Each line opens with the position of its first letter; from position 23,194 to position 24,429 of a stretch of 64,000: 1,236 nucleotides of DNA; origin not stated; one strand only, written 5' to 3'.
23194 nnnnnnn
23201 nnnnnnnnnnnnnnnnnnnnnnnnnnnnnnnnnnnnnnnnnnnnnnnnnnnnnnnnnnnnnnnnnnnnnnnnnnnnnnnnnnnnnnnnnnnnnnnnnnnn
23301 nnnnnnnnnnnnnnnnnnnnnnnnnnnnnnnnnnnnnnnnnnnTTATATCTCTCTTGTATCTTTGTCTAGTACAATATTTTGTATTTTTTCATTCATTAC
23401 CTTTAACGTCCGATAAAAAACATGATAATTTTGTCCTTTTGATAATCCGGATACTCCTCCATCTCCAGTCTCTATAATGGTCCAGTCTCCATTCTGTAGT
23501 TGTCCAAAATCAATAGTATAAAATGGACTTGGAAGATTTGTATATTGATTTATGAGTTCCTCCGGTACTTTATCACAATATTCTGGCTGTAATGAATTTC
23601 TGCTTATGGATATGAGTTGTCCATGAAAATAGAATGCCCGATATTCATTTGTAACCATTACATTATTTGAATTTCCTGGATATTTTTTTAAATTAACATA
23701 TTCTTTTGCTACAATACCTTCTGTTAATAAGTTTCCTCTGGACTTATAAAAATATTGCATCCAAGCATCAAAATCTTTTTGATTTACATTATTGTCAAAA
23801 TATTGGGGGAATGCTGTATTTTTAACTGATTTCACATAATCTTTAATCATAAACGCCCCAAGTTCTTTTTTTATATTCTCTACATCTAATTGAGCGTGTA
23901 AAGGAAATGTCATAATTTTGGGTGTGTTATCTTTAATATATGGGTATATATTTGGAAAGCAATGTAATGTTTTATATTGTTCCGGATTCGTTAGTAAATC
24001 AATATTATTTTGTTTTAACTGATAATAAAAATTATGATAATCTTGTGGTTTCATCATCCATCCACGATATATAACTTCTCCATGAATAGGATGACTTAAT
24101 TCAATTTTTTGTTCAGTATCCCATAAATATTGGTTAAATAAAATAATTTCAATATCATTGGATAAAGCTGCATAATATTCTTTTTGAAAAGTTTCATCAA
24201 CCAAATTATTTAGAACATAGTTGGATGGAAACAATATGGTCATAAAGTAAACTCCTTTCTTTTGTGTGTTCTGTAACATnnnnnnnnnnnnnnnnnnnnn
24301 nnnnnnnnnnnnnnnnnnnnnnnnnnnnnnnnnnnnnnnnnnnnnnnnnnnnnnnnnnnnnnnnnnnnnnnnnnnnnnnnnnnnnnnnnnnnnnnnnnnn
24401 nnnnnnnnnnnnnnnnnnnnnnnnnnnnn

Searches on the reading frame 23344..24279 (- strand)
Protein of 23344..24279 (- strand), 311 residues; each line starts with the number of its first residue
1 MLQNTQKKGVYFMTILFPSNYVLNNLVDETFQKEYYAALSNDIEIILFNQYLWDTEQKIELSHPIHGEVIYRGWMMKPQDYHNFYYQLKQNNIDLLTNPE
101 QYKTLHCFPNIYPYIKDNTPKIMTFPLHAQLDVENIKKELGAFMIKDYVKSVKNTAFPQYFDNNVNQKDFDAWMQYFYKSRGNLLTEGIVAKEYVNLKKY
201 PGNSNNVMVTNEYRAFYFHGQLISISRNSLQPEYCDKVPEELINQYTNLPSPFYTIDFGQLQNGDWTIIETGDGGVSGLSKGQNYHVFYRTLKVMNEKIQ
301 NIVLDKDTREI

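Call 45: search_protein_families(library=pfam, proteins=[window:23344-24279:-], max_evalue=0.001)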
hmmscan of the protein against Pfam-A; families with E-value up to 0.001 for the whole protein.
window:23344-24279:- (311 aa): 2 families
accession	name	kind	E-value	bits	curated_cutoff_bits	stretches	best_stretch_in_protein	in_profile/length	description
PF14243.11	R2K_3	-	4.3e-22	79.5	26.3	1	141-291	7-168/169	ATP-grasp domain, R2K clade family 3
PF18299.6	R2K_2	-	6.9e-12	45.9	26.2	1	204-281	59-138/147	ATP-grasp domain, R2K clade family 2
